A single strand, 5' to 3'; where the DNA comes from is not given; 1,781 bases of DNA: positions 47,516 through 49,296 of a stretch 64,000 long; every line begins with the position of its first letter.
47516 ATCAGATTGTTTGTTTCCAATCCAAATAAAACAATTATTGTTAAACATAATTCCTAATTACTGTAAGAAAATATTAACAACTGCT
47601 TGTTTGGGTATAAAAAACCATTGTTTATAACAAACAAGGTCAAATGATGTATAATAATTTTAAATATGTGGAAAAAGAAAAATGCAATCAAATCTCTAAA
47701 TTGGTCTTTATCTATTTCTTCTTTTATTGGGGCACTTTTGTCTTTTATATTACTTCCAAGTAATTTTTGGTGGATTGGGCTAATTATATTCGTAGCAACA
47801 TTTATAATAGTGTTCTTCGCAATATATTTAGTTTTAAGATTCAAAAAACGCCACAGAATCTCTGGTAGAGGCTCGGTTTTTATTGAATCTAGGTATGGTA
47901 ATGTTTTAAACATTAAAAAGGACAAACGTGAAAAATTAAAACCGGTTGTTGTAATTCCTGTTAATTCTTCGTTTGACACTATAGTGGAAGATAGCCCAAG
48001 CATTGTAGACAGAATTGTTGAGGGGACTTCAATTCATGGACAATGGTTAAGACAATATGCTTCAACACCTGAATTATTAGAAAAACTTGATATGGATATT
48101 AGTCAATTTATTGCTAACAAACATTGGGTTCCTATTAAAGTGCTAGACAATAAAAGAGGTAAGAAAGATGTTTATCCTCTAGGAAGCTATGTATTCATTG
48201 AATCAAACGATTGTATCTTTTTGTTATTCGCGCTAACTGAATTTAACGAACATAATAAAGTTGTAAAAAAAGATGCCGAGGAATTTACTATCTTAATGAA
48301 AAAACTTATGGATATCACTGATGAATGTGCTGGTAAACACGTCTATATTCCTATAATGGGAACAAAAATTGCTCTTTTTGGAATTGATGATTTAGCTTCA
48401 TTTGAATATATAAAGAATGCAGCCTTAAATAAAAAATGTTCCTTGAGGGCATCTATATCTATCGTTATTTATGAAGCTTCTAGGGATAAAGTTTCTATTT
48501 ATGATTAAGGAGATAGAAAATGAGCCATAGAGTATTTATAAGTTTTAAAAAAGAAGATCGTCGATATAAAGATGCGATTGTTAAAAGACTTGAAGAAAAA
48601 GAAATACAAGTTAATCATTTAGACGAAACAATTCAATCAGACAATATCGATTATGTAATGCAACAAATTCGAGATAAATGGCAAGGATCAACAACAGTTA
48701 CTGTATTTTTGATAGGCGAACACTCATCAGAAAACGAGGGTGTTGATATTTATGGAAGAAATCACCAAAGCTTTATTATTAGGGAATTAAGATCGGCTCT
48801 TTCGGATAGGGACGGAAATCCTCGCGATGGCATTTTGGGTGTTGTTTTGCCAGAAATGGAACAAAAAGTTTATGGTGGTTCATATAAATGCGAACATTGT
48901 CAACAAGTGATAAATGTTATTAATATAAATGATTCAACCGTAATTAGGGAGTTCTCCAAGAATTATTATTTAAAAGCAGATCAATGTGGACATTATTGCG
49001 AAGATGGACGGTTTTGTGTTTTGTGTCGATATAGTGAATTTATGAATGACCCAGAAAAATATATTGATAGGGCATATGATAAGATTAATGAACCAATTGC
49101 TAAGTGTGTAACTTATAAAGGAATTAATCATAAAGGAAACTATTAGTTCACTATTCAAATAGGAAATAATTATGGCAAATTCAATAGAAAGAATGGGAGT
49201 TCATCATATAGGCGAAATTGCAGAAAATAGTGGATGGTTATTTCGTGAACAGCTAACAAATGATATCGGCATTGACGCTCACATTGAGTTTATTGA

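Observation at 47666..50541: Type II Thoeris-like pair extended into a four-gene operon with a DUF4365 nuclease-like protein and a small unknown protein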

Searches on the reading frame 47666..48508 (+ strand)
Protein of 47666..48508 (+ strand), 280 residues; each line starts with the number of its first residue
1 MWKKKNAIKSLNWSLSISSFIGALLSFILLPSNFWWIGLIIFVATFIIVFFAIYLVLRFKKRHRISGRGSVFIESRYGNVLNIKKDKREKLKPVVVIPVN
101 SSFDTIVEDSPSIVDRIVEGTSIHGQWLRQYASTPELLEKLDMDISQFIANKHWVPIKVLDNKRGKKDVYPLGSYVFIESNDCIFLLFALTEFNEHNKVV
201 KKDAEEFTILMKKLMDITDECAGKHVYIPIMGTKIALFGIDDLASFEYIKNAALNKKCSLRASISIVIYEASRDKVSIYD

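Call 3: search_protein_families(library=pfam, proteins=[window:47666-48508:+], max_evalue=1)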
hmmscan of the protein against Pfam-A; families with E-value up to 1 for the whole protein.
window:47666-48508:+ (280 aa): 7 families
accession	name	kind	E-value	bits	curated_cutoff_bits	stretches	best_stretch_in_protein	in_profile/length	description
PF20016.6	ThsA_Macro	-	1.7e-23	83.7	25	1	92-269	12-183/183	Thoeris protein ThsA, Macro domain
PF07690.21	MFS_1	-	0.0021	17.5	33.4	1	12-70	127-187/347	Major Facilitator Superfamily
PF03221.22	HTH_Tnp_Tc5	-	0.028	14.8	22.2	0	116-155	15-53/66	Tc5 transposase DNA-binding domain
PF01943.22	Polysacc_synt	-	0.062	13.2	28.2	1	6-70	138-203/274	Polysaccharide biosynthesis protein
PF13567.11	DUF4131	-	0.093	12.9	31.6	1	11-66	5-63/165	Domain of unknown function (DUF4131)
PF20990.2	DUF2207_C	-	0.27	11.3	33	1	5-61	132-191/247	Predicted membrane protein (DUF2207) C-terminal domain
PF13858.11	DUF4199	-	0.3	12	32.3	1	21-63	9-56/165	Protein of unknown function (DUF4199)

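Call 4: search_protein_families(library=padloc, proteins=[window:47666-48508:+], max_evalue=1)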
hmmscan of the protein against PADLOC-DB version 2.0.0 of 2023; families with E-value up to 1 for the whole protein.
window:47666-48508:+ (280 aa): 8 families
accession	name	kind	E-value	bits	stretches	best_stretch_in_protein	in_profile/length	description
PDLC00408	ThsA1|ThsA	-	2.6e-46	156.4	1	35-279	46-296/297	Macro domain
PDLC00413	ThsA1|ThsA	-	7.6e-30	102.5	1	3-280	8-270/278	Macro domain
PDLC00415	ThsA1|ThsA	-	6.7e-15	53.2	1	38-236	45-223/281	Macro domain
PDLC00439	ThsA2|ThsA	-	4.3e-13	47.3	1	92-233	91-220/282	Macro domain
PDLC00414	ThsA1|ThsA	-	4.9e-11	40.4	1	45-234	64-231/292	Macro domain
PDLC00411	ThsA1|ThsA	-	1.1e-10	39.8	1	39-238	52-225/275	Macro domain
PDLC00410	ThsA1|ThsA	-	2.8e-09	34.6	1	94-275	96-268/281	Macro domain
PDLC00396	SduA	-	0.0075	13.7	1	70-128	21-79/230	DUF4263 domain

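Call 5: search_protein_families(library=ncbifam, proteins=[window:47666-48508:+], max_evalue=1)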
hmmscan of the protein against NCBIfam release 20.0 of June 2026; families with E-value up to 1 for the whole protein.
window:47666-48508:+ (280 aa): 2 families
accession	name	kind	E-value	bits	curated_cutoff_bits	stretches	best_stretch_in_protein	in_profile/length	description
TIGR02206.1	intg_mem_TP0381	subfamily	0.0034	16.7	75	1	1-67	84-151/222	TMEM164-related integral membrane acyltransferase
NF010124.0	PRK13601.1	equivalog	0.11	12.8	124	1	190-242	21-71/84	putative L7Ae-like ribosomal protein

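Call 68: search_solved_structures(query=window:47666-48508:+, max_evalue=0.01, show_alignments=1)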
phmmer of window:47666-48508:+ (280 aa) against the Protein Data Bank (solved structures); distinct sequences matched with E-value up to 0.01: 2.
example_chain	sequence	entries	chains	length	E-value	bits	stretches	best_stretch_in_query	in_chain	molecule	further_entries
9uuz_A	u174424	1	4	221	1.7e-06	30.8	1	95-279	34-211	Thoeris protein ThsA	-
8r66_A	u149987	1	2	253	2.7e-06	30.2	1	95-279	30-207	Thoeris protein ThsA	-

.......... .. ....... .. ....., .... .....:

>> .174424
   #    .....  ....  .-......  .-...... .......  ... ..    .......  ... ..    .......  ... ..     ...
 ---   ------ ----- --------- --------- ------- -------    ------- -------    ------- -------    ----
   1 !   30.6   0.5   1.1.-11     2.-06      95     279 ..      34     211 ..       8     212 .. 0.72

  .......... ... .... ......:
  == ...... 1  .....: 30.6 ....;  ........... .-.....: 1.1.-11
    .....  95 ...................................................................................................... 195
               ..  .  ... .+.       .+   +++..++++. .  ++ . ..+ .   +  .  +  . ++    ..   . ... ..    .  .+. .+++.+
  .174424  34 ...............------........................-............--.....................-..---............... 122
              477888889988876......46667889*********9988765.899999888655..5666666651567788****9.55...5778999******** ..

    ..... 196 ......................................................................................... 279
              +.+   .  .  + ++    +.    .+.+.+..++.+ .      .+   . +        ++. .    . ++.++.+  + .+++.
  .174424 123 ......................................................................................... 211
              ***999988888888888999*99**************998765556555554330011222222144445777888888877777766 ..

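Call 85: find_homologous_proteins(query=window:47666-48508:+)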
Query window:47666-48508:+ (280 aa): 36 proteins with E <= 0.001 among 1181 candidates.
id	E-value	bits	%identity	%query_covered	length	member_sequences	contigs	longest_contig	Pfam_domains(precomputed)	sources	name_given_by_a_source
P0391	6.8e-174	595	95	100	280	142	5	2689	PF20016.7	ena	-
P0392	3.0e-162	556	89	100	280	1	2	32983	PF20016.7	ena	-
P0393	3.1e-162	556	89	100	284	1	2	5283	PF20016.7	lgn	-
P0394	1.6e-158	544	86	100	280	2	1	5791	PF20016.7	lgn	-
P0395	2.4e-157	540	86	100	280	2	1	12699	PF20016.7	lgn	-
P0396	2.2e-156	537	84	100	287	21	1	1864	PF20016.7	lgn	-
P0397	6.5e-153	526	82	100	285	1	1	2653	PF20016.7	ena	-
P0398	2.7e-152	524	84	100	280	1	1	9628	PF20016.7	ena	-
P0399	9.6e-150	515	83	100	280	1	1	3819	PF20016.7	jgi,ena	-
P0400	1.6e-149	515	79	100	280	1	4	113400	PF20016.7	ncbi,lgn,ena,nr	ncbi:MAG: hypothetical protein IJS37_03790 [Bacilli bacterium]|nr:hypothetical protein [Bacilli bact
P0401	4.4e-136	471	81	90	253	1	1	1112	PF20016.7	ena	-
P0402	9.4e-129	447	68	100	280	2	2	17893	PF20016.7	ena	-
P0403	5.1e-122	425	68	100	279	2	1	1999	PF20016.7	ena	-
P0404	1.6e-121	423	69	100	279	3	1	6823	PF20016.7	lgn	-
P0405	1.0e-119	417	67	100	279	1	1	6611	PF20016.7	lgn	-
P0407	5.5e-117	408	66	100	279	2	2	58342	PF20016.7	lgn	-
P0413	2.6e-102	360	61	98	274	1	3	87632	PF20016.7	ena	-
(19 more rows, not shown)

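Call 86: find_encoding_contigs(protein=P0400, flank=5000, max_places=2)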
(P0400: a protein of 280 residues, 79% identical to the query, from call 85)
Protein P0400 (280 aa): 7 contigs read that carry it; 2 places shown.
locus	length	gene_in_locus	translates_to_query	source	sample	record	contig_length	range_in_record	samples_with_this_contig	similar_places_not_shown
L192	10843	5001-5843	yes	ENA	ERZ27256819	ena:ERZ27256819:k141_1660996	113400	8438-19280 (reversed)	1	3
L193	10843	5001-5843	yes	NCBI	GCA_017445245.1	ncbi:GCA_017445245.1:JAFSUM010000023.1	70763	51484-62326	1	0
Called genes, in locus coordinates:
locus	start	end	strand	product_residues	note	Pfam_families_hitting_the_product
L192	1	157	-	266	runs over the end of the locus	PF14253:AbiH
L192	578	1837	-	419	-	-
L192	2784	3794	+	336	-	PF28093:STM3845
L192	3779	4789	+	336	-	PF00078:RVT_1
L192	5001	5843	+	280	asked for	PF20016:ThsA_Macro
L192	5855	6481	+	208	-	PF13676:TIR_2 (weak)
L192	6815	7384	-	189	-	-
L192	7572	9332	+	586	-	PF02463:SMC_N (faint), PF13175:AAA_15, PF13304:AAA_21 (weak), PF20469:OLD-like_TOPRIM (weak)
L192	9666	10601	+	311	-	PF00483:NTP_transferase, PF12804:NTP_transf_3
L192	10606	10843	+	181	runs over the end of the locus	PF00908:dTDP_sugar_isom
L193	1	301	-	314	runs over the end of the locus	PF14253:AbiH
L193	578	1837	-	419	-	-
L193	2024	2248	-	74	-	-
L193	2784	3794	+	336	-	PF28093:STM3845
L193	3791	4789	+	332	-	PF00078:RVT_1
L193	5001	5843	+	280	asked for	PF20016:ThsA_Macro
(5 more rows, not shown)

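Call 87: find_encoding_contigs(protein=P0407, flank=5000, max_places=2)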
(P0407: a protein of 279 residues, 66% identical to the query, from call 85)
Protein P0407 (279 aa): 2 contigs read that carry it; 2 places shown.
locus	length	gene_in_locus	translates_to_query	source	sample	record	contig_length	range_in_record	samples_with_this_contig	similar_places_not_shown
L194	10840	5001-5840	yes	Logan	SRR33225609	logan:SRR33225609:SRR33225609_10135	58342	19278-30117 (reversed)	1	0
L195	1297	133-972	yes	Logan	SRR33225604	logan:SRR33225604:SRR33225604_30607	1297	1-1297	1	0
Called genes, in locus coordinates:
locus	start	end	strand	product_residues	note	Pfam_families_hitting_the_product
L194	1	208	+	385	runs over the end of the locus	PF14253:AbiH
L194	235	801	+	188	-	PF00908:dTDP_sugar_isom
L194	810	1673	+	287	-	PF01972:SDH_protease, PF25145:NfeD1b_N (faint)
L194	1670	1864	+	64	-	-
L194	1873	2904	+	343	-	PF00106:adh_short (faint), PF01073:3Beta_HSD, PF01370:Epimerase, PF02719:Polysacc_synt_2, PF04321:RmlD_sub_bind, PF07993:NAD_binding_4, PF13460:NAD_binding_10 (faint), PF16363:GDP_Man_Dehyd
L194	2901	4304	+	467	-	-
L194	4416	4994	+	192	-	PF08937:ThsB_TIR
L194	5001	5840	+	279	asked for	PF20016:ThsA_Macro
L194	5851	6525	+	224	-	-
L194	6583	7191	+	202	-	-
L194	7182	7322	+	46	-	-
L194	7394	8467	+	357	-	-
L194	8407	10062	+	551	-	-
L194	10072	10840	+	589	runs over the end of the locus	-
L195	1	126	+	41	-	?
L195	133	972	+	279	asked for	PF20016:ThsA_Macro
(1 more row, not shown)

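Call 88: find_encoding_contigs(protein=P0413, flank=5000, max_places=2)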
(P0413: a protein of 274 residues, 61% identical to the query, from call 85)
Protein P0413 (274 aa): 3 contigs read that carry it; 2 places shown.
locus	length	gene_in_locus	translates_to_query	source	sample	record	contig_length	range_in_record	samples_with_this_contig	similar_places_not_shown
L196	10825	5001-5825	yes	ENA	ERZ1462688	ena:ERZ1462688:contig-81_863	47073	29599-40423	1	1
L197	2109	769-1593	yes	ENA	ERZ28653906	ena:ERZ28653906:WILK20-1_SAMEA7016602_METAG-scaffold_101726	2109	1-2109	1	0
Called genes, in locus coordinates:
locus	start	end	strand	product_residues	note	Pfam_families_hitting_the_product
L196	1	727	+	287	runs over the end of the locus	PF00483:NTP_transferase, PF12804:NTP_transf_3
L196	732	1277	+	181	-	PF00908:dTDP_sugar_isom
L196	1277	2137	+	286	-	PF01370:Epimerase, PF04321:RmlD_sub_bind, PF02719:Polysacc_synt_2, PF07993:NAD_binding_4 (weak), PF16363:GDP_Man_Dehyd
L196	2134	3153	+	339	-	PF01073:3Beta_HSD, PF01370:Epimerase, PF02719:Polysacc_synt_2, PF04321:RmlD_sub_bind, PF16363:GDP_Man_Dehyd, PF07993:NAD_binding_4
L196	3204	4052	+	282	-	-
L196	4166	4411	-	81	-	-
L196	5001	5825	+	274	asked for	PF20016:ThsA_Macro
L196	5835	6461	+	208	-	-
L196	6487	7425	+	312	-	-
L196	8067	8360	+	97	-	-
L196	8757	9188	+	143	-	-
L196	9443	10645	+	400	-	PF03235:GmrSD_N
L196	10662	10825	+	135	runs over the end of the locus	-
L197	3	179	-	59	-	?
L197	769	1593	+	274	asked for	PF20016:ThsA_Macro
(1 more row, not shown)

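Call 90: search_protein_families(library=pfam, proteins=[L196:6487-7422:+, L196:5835-6458:+, L196:8067-8357:+, L196:8757-9185:+, L194:5851-6522:+, L194:6583-7188:+, L192:6815-7381:-], max_evalue=0.01)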
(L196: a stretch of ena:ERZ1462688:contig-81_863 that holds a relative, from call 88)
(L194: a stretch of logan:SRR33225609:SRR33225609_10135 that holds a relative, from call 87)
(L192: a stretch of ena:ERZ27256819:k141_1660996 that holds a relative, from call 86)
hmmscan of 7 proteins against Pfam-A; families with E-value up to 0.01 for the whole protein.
L196:6487-7422:+ (312 aa): 0 families

L196:5835-6458:+ (208 aa): 1 family
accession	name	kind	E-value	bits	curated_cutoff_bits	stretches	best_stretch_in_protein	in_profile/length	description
PF08937.16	ThsB_TIR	-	0.00026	21.8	21.2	1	6-75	1-76/100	Thoeris protein ThsB, TIR-like domain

L196:8067-8357:+ (97 aa): 0 families

L196:8757-9185:+ (143 aa): 0 families

L194:5851-6522:+ (224 aa): 1 family
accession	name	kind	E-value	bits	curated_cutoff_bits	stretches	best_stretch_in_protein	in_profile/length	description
PF13676.11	TIR_2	-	0.0008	20.3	28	1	6-83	2-76/122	TIR domain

L194:6583-7188:+ (202 aa): 0 families

L192:6815-7381:- (188 aa): 0 families

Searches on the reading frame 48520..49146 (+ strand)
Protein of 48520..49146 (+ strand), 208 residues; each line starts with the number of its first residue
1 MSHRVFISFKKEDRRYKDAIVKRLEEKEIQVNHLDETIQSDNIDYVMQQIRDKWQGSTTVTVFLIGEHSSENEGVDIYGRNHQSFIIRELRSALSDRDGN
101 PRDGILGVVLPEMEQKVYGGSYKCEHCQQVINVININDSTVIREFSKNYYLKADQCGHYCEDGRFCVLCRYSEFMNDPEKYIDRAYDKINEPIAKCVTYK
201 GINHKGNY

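Call 3: search_protein_families(library=pfam, proteins=[window:48520-49146:+], max_evalue=1)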
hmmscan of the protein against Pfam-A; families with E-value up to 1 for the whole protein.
window:48520-49146:+ (208 aa): 3 families
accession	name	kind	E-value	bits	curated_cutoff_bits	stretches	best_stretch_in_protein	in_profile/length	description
PF13676.11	TIR_2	-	1.3e-06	29.4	28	1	5-112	1-93/122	TIR domain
PF08937.16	ThsB_TIR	-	0.00011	23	21.2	1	6-75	1-76/100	Thoeris protein ThsB, TIR-like domain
PF06397.17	Desulfoferrod_N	-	0.04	14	23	1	122-135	7-20/36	Desulfoferrodoxin, N-terminal domain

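Call 4: search_protein_families(library=padloc, proteins=[window:48520-49146:+], max_evalue=1)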
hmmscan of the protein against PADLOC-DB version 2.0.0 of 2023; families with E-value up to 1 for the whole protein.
window:48520-49146:+ (208 aa): 3 families
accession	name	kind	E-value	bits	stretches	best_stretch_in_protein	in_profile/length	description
PDLC00438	ThsB1|ThsB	-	8.4e-15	53.3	1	1-189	1-194/206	TIR-like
PDLC00428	ThsB1|ThsB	-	3.6e-12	45.1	1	1-190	1-208/219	TIR-like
PDLC01869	CARF3--CARF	-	0.005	14.4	1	11-53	38-82/266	-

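Call 5: search_protein_families(library=ncbifam, proteins=[window:48520-49146:+], max_evalue=1)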
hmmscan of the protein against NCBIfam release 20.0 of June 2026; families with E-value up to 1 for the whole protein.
window:48520-49146:+ (208 aa): 2 families
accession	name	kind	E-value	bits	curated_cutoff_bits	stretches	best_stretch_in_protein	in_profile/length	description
TIGR00319.1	desulf_FeS4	domain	0.05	13.3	36.05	1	122-135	8-21/34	desulfoferrodoxin FeS4 iron-binding domain-containing protein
TIGR03826.1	YvyF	hypoth_equivalog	0.66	10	124.15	1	142-177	74-107/137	TIGR03826 family flagellar region protein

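Call 69: search_solved_structures(query=window:48520-49146:+, max_evalue=0.01, show_alignments=1)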
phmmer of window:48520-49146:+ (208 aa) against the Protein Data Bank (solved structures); distinct sequences matched with E-value up to 0.01: 0.
